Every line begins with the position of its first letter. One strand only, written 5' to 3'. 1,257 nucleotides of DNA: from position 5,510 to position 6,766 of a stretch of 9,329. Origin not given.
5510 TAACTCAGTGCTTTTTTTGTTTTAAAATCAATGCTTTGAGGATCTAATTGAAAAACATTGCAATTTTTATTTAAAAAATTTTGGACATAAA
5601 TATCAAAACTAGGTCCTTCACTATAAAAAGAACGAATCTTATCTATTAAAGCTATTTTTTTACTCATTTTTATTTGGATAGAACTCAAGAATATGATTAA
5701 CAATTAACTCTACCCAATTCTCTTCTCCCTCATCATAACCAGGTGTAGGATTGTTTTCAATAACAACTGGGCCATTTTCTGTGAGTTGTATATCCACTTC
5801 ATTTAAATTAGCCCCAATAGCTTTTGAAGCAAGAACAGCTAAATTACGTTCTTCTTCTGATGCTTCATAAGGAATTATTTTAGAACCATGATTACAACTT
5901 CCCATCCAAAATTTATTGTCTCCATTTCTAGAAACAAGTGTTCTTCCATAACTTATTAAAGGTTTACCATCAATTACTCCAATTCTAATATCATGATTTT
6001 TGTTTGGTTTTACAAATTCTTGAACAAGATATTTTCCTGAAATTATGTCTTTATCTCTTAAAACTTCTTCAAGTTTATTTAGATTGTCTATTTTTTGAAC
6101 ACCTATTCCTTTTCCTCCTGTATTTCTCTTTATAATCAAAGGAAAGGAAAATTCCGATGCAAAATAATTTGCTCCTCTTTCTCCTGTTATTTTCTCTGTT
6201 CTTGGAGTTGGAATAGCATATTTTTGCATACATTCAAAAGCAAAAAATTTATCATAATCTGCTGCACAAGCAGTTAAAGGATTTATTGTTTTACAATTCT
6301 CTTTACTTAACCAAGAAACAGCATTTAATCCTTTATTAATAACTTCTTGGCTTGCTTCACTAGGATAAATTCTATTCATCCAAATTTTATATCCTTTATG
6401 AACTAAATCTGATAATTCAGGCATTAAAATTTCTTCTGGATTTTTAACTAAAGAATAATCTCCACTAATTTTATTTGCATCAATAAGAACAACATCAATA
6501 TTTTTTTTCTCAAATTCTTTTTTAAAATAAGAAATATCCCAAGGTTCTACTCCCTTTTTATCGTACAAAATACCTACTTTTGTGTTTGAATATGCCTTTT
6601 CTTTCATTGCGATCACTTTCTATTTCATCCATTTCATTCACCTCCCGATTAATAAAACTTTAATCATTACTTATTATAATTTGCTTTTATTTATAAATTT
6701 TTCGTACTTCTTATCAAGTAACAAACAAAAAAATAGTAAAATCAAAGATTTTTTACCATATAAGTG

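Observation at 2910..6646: Translationally coupled operon of three different ATP-grasp ligases plus an S66 (LdcA/MccF-like) peptidase in an archaeal context: candidate ribosome-independent peptide build-and-trim or toxin/immunity system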

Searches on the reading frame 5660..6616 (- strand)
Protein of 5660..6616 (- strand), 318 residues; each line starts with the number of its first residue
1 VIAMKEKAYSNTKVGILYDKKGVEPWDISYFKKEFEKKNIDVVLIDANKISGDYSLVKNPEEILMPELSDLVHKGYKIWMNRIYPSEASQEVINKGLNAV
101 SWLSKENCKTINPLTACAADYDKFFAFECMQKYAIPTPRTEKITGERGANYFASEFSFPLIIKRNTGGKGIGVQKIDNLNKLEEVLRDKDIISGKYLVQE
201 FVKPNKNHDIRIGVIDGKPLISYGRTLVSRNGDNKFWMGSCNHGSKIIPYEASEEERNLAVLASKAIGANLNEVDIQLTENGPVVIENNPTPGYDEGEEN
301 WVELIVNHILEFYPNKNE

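Call 3: search_protein_families(library=pfam, proteins=[window:5660-6616:-], max_evalue=0.01)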
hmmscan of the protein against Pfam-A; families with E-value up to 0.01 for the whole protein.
window:5660-6616:- (318 aa): 7 families
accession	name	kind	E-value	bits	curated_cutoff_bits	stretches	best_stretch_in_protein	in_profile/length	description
PF08443.16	RimK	-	8.5e-22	78.1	21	1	122-298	3-173/188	RimK-like ATP-grasp domain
PF07478.18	Dala_Dala_lig_C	-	8e-08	32.5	24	1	151-294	30-178/204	D-ala D-ala ligase C-terminus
PF02655.19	ATP-grasp_3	-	4.8e-06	27.2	23.2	1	122-290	3-155/160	ATP-grasp domain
PF02222.28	ATP-grasp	-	0.00057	20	27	1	130-203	3-77/179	ATP-grasp domain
PF01071.24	GARS_A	-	0.0014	18.9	27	1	122-191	2-76/194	Phosphoribosylglycinamide synthetase, ATP-grasp (A) domain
PF02955.21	GSH-S_ATP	-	0.0017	18.2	23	1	161-260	35-132/175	Prokaryotic glutathione synthetase, ATP-grasp domain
PF02786.22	CPSase_L_D2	-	0.0033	17.4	19.8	1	122-202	1-89/211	Carbamoyl-phosphate synthase L chain, ATP binding domain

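Call 4: search_protein_families(library=ncbifam, proteins=[window:5660-6616:-], max_evalue=0.01)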
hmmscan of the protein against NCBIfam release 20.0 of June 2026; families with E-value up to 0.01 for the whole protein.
window:5660-6616:- (318 aa): 39 families (the best 25 are shown)
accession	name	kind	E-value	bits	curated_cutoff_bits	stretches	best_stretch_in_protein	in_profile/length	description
TIGR00768.1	rimK_fam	subfamily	4.6e-35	121.3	143.4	1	13-296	1-259/276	RimK family alpha-L-glutamate ligase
TIGR02144.1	LysX_arch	equivalog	6e-25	87.9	275.6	1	94-295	59-257/281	lysine biosynthesis protein LysX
NF040720.1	MptN_Meth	equivalog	3.5e-23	82.1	350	1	24-296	10-273/291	tetrahydromethanopterin:alpha-L-glutamate ligase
TIGR04443.1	F420_CofF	equivalog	2.4e-18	66.2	300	1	100-294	70-260/283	coenzyme gamma-F420-2:alpha-L-glutamate ligase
NF007764.0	PRK10446.1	equivalog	4.2e-13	49.2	331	1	157-299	135-272/300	30S ribosomal protein S6--L-glutamate ligase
NF002378.0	PRK01372.1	subfamily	3.3e-11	42.5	243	1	114-294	92-273/305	D-alanine--D-alanine ligase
TIGR01205.1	D_ala_D_alaTIGR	subfamily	1e-10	41.1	245.65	1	114-294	98-289/318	D-alanine--D-alanine ligase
NF009406.0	PRK12767.1-5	equivalog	1.2e-09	37.7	271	1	113-220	104-208/327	carbamoyl phosphate synthase-like protein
TIGR04356.1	grasp_GAK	hypoth_equivalog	2.3e-08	33.5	300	1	130-294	107-264/287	GAK system ATP-grasp enzyme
NF002528.0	PRK01966.1-4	subfamily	4.7e-07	28.9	262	1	115-294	134-330/366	D-alanine--D-alanine ligase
NF002527.0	PRK01966.1-3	equivalog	5.6e-07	29.1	310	1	115-294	111-300/332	D-alanine--D-alanine ligase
NF006406.0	PRK08654.1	equivalog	7.1e-07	28.1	739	1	105-196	97-191/499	acetyl-CoA carboxylase biotin carboxylase subunit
TIGR02068.2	cya_phycin_syn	equivalog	4.2e-06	25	850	1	121-218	212-307/862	cyanophycin synthetase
NF004679.0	PRK06019.1-5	equivalog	4.9e-06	25.6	326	1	98-204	76-182/376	5-(carboxyamino)imidazole ribonucleotide synthase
NF009402.0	PRK12767.1-1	equivalog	5.9e-06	25.3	218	1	105-218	97-211/329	carbamoyl phosphate synthase-like protein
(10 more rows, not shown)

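Call 22: search_solved_structures(query=window:5660-6616:-, max_evalue=0.01)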
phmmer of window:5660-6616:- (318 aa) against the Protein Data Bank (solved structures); distinct sequences matched with E-value up to 0.01: 17.
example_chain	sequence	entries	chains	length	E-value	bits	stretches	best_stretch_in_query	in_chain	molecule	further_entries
7qyr_A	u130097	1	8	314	3.6e-11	46.1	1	112-310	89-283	Probable alpha-L-glutamate ligase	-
7qys_A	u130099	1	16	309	2.6e-10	43.3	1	113-312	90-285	Probable alpha-L-glutamate ligase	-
5zct_A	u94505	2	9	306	2e-09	40.3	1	106-298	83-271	Ribosomal protein S6--L-glutamate ligase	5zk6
4iwx_A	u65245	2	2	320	2.3e-09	40.1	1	107-298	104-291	Ribosomal protein S6 modification protein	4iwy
3vpd_A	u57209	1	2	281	2.6e-09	40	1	94-294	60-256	Ribosomal protein S6 modification protein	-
5k2m_A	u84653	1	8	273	5.7e-07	32.3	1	102-293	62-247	RimK-related lysine biosynthesis protein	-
1uc8_A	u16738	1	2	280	1.2e-06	31.2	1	94-294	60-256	lysine biosynthesis enzyme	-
1uc9_A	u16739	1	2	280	1.8e-06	30.6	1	94-294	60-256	lysine biosynthesis enzyme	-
3r23_A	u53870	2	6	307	2.2e-06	30.3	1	122-296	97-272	D-alanine--D-alanine ligase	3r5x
3ouu_A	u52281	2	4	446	0.00012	24.6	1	94-185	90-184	Biotin carboxylase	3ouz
2pn1_A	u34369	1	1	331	0.0017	20.8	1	110-202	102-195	Carbamoylphosphate synthase large subunit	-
8evy_B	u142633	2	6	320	0.0017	20.8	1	116-277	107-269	D-alanine--D-alanine ligase B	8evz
2yw2_A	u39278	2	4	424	0.0028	20.1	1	104-242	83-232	Phosphoribosylamine--glycine ligase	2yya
2xcl_A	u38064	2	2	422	0.005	19.3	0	110-202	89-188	PHOSPHORIBOSYLAMINE--GLYCINE LIGASE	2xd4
1ehi_A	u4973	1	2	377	0.006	19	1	113-294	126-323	D-ALANINE:D-LACTATE LIGASE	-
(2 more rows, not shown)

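Call 36: search_protein_families(library=padloc, proteins=[window:5660-6616:-], max_evalue=0.01)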
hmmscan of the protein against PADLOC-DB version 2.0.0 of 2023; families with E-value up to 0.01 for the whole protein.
window:5660-6616:- (318 aa): 0 families

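Call 68: find_homologous_proteins(query=window:5660-6607:-, max_evalue=0.001)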
Query window:5660-6607:- (315 aa): 68 proteins with E <= 0.001 among 1439 candidates.
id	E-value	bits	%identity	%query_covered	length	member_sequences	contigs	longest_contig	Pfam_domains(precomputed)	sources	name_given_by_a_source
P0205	3.4e-209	712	99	100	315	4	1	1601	PF08443.17,PF02655.20,PF07478.19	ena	-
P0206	4.4e-171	586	82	96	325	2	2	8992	PF08443.17,PF02655.20,PF07478.19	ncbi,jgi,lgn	-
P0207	5.5e-170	583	79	100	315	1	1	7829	PF08443.17,PF02655.20,PF07478.19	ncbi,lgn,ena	-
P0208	5.4e-168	576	79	100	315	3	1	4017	PF02222.28,PF08443.17,PF02655.20,PF01071.25,PF07478.19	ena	-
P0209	1.0e-156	539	76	98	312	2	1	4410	PF02222.28,PF08443.17,PF02655.20,PF01071.25,PF07478.19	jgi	-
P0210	6.9e-156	536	75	100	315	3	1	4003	PF08443.17,PF02655.20,PF07478.19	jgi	-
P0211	1.1e-123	431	61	98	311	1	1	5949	PF08443.17,PF02655.20,PF07478.19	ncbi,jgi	-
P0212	3.1e-123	429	62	97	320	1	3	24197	PF02955.22,PF08443.17,PF02655.20,PF07478.19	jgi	jgi:glutathione synthase/RimK-type ligase-like ATP-grasp enzyme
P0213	1.0e-121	424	61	98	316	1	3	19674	PF02222.28,PF08443.17,PF02655.20,PF07478.19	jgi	jgi:RimK family alpha-L-glutamate ligase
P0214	4.8e-117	409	60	95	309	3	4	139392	PF02955.22,PF08443.17,PF07478.19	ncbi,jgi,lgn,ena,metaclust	metaclust:\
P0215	1.4e-115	404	58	98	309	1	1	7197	PF02955.22,PF02222.28,PF08443.17,PF02655.20,PF07478.19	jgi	jgi:RimK family alpha-L-glutamate ligase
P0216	2.8e-115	403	60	94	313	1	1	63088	PF08443.17,PF02655.20,PF07478.19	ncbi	-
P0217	2.3e-114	400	59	95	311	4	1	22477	PF08443.17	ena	-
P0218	7.0e-114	398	59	94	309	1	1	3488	PF08443.17,PF07478.19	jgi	-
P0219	1.2e-113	398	58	98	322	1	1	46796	PF08443.17,PF07478.19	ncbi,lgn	-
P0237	7.3e-99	349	52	96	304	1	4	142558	PF08443.17,PF07478.19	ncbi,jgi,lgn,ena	-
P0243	1.7e-39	154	39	89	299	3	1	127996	PF08443.17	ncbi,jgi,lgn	ncbi:MAG: hypothetical protein WC675_05950 [Patescibacteria group bacterium]|jgi:glutathione synthas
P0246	3.5e-33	133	36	69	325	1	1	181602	PF08443.17,PF02655.20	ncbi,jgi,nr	ncbi:ATP-grasp domain-containing protein [Patescibacteria group bacterium]|nr:ATP-grasp domain-conta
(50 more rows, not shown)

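Call 69: find_encoding_contigs(protein=P0246, flank=10000, max_places=1)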
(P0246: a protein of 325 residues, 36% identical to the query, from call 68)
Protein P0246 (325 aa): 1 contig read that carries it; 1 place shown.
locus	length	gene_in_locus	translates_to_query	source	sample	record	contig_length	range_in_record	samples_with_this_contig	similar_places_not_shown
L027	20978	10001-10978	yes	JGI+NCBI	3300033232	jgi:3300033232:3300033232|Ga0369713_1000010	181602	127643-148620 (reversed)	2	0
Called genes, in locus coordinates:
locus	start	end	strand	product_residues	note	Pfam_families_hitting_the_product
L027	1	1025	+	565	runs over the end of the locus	PF02689:Herpes_Helicase (faint), PF05970:PIF1, PF13173:AAA_14 (faint), PF13245:AAA_19, PF13479:AAA_24 (weak), PF13604:AAA_30, PF01443:Viral_helicase1 (faint)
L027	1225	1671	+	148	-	PF11969:DcpS_C, PF01230:HIT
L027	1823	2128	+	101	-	-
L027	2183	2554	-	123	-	PF01741:MscL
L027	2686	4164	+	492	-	PF07690:MFS_1, PF01306:LacY_symp, PF00083:Sugar_tr (weak), PF07690:MFS_1, PF12832:MFS_1_like (weak)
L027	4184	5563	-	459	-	PF04055:Radical_SAM, PF16199:Radical_SAM_C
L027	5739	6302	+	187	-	-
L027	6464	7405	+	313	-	-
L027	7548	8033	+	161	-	PF06695:Sm_multidrug_ex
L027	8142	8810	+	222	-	PF01209:Ubie_methyltran, PF13489:Methyltransf_23, PF13847:Methyltransf_31, PF08241:Methyltransf_11, PF08242:Methyltransf_12, PF13649:Methyltransf_25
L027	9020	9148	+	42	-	-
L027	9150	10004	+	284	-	PF01177:Asp_Glu_race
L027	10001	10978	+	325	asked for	PF02655:ATP-grasp_3, PF08443:RimK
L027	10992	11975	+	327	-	-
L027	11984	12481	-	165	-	-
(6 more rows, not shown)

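Call 70: find_encoding_contigs(protein=P0243, flank=10000, max_places=1)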
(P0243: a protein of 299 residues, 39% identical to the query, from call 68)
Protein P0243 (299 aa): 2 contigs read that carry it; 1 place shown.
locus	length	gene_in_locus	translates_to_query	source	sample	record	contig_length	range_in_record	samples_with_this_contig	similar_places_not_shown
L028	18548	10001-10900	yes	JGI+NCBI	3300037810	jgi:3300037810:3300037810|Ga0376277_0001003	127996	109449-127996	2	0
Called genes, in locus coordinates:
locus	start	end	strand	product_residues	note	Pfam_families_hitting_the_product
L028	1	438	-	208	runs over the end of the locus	PF13238:AAA_18 (weak), PF13671:AAA_33, PF01202:SKI (faint)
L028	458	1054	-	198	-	PF00291:PALP, PF24857:THR4_C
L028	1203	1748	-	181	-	-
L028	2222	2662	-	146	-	PF00293:NUDIX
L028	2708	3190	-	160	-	PF00856:SET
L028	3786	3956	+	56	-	-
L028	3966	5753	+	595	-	PF01807:Zn_ribbon_DnaG, PF08275:DNAG_N, PF01751:Toprim, PF13155:Toprim_2, PF13362:Toprim_3 (weak), PF13662:Toprim_4, PF10410:DnaB_bind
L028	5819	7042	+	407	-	PF03979:Sigma70_r1_1 (weak), PF00140:Sigma70_r1_2, PF04542:Sigma70_r2, PF04539:Sigma70_r3, PF04545:Sigma70_r4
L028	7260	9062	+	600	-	-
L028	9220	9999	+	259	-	PF01177:Asp_Glu_race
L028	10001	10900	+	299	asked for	PF08443:RimK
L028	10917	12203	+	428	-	-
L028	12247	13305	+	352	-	PF04055:Radical_SAM, PF13186:SPASM (weak)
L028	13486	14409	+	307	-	PF04055:Radical_SAM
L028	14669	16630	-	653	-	PF27449:LtaS_N, PF00884:Sulfatase, PF01663:Phosphodiest (weak)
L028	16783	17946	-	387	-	PF03349:Toluene_X, PF13505:OMP_b-brl (faint)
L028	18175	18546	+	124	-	?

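Call 82: find_encoding_contigs(protein=P0237, flank=10000, max_places=1)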
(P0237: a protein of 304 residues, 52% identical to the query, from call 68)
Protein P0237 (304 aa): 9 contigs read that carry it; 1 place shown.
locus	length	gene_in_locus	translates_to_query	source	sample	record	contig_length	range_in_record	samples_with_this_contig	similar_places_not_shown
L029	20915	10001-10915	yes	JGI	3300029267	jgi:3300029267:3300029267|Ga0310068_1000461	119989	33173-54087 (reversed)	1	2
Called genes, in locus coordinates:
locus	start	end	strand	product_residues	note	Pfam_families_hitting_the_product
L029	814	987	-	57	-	-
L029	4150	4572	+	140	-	-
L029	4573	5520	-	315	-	PF01699:Na_Ca_ex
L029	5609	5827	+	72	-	-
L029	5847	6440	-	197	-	PF03118:RNA_pol_A_CTD (faint)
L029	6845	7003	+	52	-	PF03911:Sec61_beta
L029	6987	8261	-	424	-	PF00324:AA_permease, PF13520:AA_permease_2, PF03845:Spore_permease (weak)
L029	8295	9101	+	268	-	PF01261:AP_endonuc_2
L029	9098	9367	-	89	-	PF00550:PP-binding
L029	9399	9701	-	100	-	-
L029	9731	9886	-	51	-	-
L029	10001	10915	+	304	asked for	PF08443:RimK, PF07478:Dala_Dala_lig_C (weak)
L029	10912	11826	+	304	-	-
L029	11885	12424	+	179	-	PF01558:POR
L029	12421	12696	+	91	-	PF13183:Fer4_8 (faint), PF13484:Fer4_16 (faint), PF13187:Fer4_9 (faint), PF00037:Fer4, PF13237:Fer4_10 (weak), PF14697:Fer4_21, PF12838:Fer4_7, PF00037:Fer4 (weak), +2 more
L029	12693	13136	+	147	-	PF00293:NUDIX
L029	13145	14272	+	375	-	PF01855:POR_N, PF17147:PFOR_II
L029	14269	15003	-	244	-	PF00483:NTP_transferase, PF12804:NTP_transf_3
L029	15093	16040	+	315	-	PF01699:Na_Ca_ex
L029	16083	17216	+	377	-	PF12704:MacB_PCD, PF02687:FtsX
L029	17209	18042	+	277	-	PF02463:SMC_N, PF00005:ABC_tran, PF13555:AAA_29 (weak), PF13304:AAA_21 (faint)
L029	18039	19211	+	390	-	PF10633:NPCBM_assoc (faint), PF07705:CARDB (weak)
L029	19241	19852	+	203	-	PF01694:Rhomboid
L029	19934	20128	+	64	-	-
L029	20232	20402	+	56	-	PF07754:Ribosomal_aS21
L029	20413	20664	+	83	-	PF00736:EF1_GNE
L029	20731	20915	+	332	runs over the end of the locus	-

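Call 90: search_protein_families(library=ncbifam, proteins=[L028:10917-12203:+, L028:12247-13305:+, L028:13486-14409:+, L028:7260-9062:+, L028:10001-10900:+, L029:10912-11826:+], max_evalue=0.01)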
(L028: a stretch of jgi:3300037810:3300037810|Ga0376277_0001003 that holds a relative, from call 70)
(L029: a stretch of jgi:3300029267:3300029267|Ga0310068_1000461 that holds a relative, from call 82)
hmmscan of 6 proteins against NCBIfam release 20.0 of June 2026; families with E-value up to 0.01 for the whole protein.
L028:10917-12203:+ (428 aa): 0 families

L028:12247-13305:+ (352 aa): 53 families (the best 25 are shown)
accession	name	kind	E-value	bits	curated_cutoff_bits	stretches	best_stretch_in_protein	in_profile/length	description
TIGR04545.1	rSAM_ahbD_hemeb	equivalog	3.5e-22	79.3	500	1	13-313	5-312/339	heme b synthase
TIGR04133.1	rSAM_w_lipo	hypoth_equivalog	6.2e-21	74.7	425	1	6-313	22-325/350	TIGR04133 family radical SAM/SPASM protein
TIGR04478.1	rSAM_YfkAB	equivalog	4.8e-17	62.2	250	1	5-231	22-261/363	radical SAM/CxCxxxxC motif protein YfkAB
TIGR04053.2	TIGR04053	equivalog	5.9e-17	62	395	2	14-203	14-206/366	TIGR04053 family radical SAM/SPASM domain-containing protein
TIGR02109.1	PQQ_syn_pqqE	equivalog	1.4e-16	60.4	381.35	1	10-177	9-176/358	pyrroloquinoline quinone biosynthesis protein PqqE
TIGR04055.1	rSAM_NirJ2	equivalog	2.8e-15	56.7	500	1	15-311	7-296/326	putative heme d1 biosynthesis radical SAM protein NirJ2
TIGR04317.1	W_rSAM_matur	equivalog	1.7e-14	53.7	380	1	6-199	2-200/349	tungsten cofactor oxidoreductase radical SAM maturase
TIGR03962.1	mycofact_rSAM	equivalog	6.3e-14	51.9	265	1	12-314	16-308/339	mycofactocin radical SAM maturase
TIGR04080.1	rSAM_pep_cyc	equivalog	6.3e-13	48.2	500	2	243-312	343-413/440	KxxxW cyclic peptide radical SAM maturase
TIGR04303.1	GeoRSP_rSAM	equivalog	1.7e-12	47.5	400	1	16-314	13-301/325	GeoRSP system radical SAM/SPASM protein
TIGR02666.1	moaA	equivalog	4.1e-11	42.4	284.05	1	7-158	9-167/336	GTP 3',8-cyclase MoaA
TIGR04347.1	pseudo_SAM_Halo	equivalog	4.4e-11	42.7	525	1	13-186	43-215/390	TIGR04347 family pseudo-SAM/SPASM protein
TIGR02668.1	moaA_archaeal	equivalog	8.1e-11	41.4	325.25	1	6-140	8-142/303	GTP 3',8-cyclase MoaA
NF050035.1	rSAM_WgK_link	exception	1.7e-10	40.5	650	2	10-195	11-196/367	radical SAM/SPASM peptide maturase WgkB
NF033640.1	N_Twi_rSAM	subfamily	2.4e-10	40.1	170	2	4-203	107-328/398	twitch domain-containing radical SAM protein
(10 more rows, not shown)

L028:13486-14409:+ (307 aa): 26 families (the best 25 are shown)
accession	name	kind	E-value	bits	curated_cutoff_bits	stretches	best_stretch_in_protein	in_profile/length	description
TIGR03820.1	lys_2_3_AblA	equivalog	2.5e-91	306.5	525.4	1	2-295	65-359/417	lysine 2,3-aminomutase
TIGR04368.1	Glu_2_3_NH3_mut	equivalog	1.3e-86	290.7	650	1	3-295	111-403/404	glutamate 2,3-aminomutase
TIGR04468.1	arg_2_3_am_muta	equivalog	6.9e-77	258.8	600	1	5-285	60-342/351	arginine 2,3-aminomutase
TIGR00238.1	TIGR00238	subfamily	1.8e-75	254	199.2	1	5-259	73-328/331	KamA family radical SAM protein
TIGR03822.1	AblA_like_2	hypoth_equivalog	2.4e-73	247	396.25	1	3-271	46-317/321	lysine-2,3-aminomutase-like protein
TIGR03821.1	EFP_modif_epmB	equivalog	6.9e-63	212.6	369.3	1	7-266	58-318/321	EF-P beta-lysylation protein EpmB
TIGR03977.1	rSAM_pair_HxsC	equivalog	2.6e-08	33.1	267.9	1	39-162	19-138/292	His-Xaa-Ser system radical SAM maturase HxsC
TIGR02666.1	moaA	equivalog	4.5e-06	25.9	284.05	1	51-131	16-99/336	GTP 3',8-cyclase MoaA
TIGR03994.1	rSAM_HemZ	equivalog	6.7e-06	25.5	321.4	0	58-127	100-173/401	coproporphyrinogen dehydrogenase HemZ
NF001199.0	PRK00164.2-1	equivalog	3.6e-05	23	231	1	50-125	17-92/308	GTP 3',8-cyclase MoaA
TIGR02668.1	moaA_archaeal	equivalog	4.5e-05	22.6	325.25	1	50-126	15-91/303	GTP 3',8-cyclase MoaA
TIGR00539.1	hemN_rel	equivalog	0.00025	20.2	205.4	1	57-150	15-108/361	radical SAM family heme chaperone HemW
NF038332.1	rSAM_rare_HxsC4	exception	0.00031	20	500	1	36-160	5-124/335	radical SAM protein HxsC4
TIGR00089.1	TIGR00089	subfamily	0.00042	19.2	251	1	43-159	137-253/429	MiaB/RimO family radical SAM methylthiotransferase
NF045646.2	rSAM_Se_TrsS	equivalog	0.00046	18.8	490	1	47-196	88-241/441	radical SAM (seleno)protein TrsS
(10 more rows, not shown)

L028:7260-9062:+ (600 aa): 5 families
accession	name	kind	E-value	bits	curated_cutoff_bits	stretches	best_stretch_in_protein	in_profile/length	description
TIGR00549.1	mevalon_kin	equivalog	8.2e-13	48.5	163.05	1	36-404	8-275/276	mevalonate kinase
NF003036.0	PRK03926.1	equivalog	4.4e-07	29.3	403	1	25-134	2-99/302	mevalonate kinase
NF040957.1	Arch_PMK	equivalog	0.0032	17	500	0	27-138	2-102/316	phosphomevalonate kinase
NF003006.0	PRK03817.1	equivalog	0.0048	15.9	443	0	365-440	272-347/352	galactokinase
NF010179.0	PRK13658.1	equivalog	0.0087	15.9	87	0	501-544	13-57/62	hypothetical protein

L028:10001-10900:+ (299 aa): 7 families
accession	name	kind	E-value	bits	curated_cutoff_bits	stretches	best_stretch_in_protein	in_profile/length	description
TIGR00768.1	rimK_fam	subfamily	8.1e-22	77.9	143.4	1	2-273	1-258/276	RimK family alpha-L-glutamate ligase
NF040720.1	MptN_Meth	equivalog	2.9e-16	59.4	350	1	16-290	16-290/291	tetrahydromethanopterin:alpha-L-glutamate ligase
TIGR02144.1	LysX_arch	equivalog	7.3e-15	54.8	275.6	1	62-272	57-256/281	lysine biosynthesis protein LysX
TIGR04443.1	F420_CofF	equivalog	7.8e-13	48.1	300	1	66-271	66-259/283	coenzyme gamma-F420-2:alpha-L-glutamate ligase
TIGR04356.1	grasp_GAK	hypoth_equivalog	8.8e-07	28.3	300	1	173-293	170-286/287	GAK system ATP-grasp enzyme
NF007764.0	PRK10446.1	equivalog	1.9e-06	27.4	331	1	69-272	76-267/300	30S ribosomal protein S6--L-glutamate ligase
NF002527.0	PRK01966.1-3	equivalog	0.0048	16.1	310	0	83-204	109-224/332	D-alanine--D-alanine ligase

L029:10912-11826:+ (304 aa): 0 families
